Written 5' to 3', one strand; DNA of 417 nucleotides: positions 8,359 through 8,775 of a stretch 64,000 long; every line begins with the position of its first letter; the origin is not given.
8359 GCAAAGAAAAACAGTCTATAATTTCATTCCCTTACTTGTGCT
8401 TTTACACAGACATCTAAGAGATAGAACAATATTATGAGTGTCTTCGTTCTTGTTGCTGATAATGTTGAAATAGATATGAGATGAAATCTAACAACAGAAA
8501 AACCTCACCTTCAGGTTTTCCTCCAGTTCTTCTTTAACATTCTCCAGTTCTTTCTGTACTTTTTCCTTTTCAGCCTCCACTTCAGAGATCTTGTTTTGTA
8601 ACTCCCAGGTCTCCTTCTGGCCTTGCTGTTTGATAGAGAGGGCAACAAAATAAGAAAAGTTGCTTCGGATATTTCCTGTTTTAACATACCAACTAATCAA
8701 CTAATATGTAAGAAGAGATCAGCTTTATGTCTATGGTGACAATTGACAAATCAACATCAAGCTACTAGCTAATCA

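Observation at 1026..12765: One-repeat-per-exon coiled-coil: tandem array of at least 27 phase-0 exons of 117 bp each encoding a 39-residue repeat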

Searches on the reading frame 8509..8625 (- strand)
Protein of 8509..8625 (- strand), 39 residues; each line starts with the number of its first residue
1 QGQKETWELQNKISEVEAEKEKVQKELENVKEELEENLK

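Call 24: search_protein_representatives(alignment_id=A1)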
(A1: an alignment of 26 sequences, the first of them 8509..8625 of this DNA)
Query: 26 sequences, 39 profile positions. Proteins with E-value up to 0.001 (for the whole library): 93; up to 1e-10: 8; up to 1e-30: 0. The best 93 are listed.
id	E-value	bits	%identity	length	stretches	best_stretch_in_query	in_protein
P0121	1.3e-23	98.4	-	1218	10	2-26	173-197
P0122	3.7e-20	87.4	-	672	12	2-34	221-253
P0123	7.4e-15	70.4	-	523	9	3-26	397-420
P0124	5.0e-14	67.8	-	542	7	4-25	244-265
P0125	9.5e-14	66.9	-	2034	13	6-25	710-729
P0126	2.6e-13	65.5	-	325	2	1-29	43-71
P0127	3.4e-12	61.9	-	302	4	4-35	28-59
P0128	8.0e-11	57.6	-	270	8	6-19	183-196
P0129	2.8e-10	55.8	-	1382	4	6-31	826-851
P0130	4.8e-09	51.9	-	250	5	6-32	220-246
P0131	7.5e-09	51.3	-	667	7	5-33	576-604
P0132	3.7e-08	49.1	-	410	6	8-33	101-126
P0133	5.6e-08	48.5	-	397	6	5-32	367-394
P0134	1.0e-07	47.6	-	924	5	7-25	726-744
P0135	1.3e-07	47.3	-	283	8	14-35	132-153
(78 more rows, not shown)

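Call 26: list_cluster_members(proteins=[P0126])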
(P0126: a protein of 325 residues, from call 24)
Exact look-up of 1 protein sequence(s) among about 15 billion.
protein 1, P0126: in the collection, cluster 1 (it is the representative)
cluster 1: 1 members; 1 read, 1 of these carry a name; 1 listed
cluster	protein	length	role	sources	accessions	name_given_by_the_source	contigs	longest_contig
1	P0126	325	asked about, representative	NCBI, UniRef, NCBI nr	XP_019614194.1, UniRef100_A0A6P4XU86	PREDICTED: uncharacterized protein LOC109462141 [Branchiostoma belcheri] | Uncharacterized protein LOC109462141 n=1 Tax=Branchiostoma belcheri TaxID=7741 ...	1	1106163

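Call 27: find_encoding_contigs(protein=P0126, flank=10000, max_places=4)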
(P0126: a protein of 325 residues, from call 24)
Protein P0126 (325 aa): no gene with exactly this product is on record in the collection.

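Call 62: search_solved_structures(query=A1, max_evalue=1)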
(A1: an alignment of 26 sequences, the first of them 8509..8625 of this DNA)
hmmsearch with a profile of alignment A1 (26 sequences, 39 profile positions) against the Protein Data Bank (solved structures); distinct sequences matched with E-value up to 1: 50.
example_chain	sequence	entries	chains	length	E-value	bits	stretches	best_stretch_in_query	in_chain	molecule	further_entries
7ekn_B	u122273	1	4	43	0.0028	20.6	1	3-25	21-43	ipep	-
3w92_A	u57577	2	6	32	0.0044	20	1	9-33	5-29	Thioester coiled coil peptide | Coiled coil peptide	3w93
3ni0_A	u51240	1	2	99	0.0052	19.8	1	10-33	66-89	Bone marrow stromal antigen 2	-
3w8v_A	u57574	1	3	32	0.0095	18.9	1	9-33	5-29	GCN4n coiled coil peptide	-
1u2u_A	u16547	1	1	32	0.0096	18.9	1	5-29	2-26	General control protein GCN4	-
7spb_E1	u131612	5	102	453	0.017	18.1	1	4-29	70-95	TraB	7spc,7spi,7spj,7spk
2pms_C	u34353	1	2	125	0.017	18.1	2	10-29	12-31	PNEUMOCOCCAL SURFACE PROTEIN A (PSPA)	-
7okn_A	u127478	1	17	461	0.018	18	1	4-29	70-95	TraB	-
6f1t_X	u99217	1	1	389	0.03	17.3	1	11-29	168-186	BICD family-like cargo adapter 1,BICD family-like cargo adapter 1,BICD family-like cargo a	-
6f1t_x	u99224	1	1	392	0.031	17.3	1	11-29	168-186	BICD family-like cargo adapter 1,BICD family-like cargo adapter 1,BICD family-like cargo a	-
6z26_A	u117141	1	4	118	0.041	16.9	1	4-23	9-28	Spindle assembly abnormal protein 6 homolog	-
6znm_X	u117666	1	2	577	0.048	16.7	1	11-29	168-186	BICD family-like cargo adapter 1,BICD family-like cargo adapter 1,BICDR1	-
6f1u_X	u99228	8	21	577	0.048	16.7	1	11-29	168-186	BICD family-like cargo adapter 1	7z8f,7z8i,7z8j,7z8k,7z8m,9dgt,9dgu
1fmh_A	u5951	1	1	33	0.056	16.5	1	5-29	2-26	GENERAL CONTROL PROTEIN GCN4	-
6gao_A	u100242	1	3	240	0.061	16.4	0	11-29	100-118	Outer capsid protein sigma-1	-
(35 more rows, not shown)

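Call 71: predict_structure(alignment_id=A1)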
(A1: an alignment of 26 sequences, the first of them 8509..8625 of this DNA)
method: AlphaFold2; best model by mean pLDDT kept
length: 39 residues; sequences in the alignment: 26
mean_pLDDT: 96.4   pTM: 0.60
mean pLDDT of the five models: 96.4, 96.2, 95.8, 95.5, 95.3
residues with pLDDT >= 90: 37; 70-90: 2; 50-70: 0; < 50: 0
segments of 3 or more residues with pLDDT < 50: none
pLDDT, mean of each block of 10 residues (from residue 1): 94 98 98 95
secondary structure, 60 per line:
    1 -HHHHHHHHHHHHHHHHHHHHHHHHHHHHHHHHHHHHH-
elements in order: H2-38
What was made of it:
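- AlphaFold predicts one helix over residues 2-38 with pLDDT 96 (call 71).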
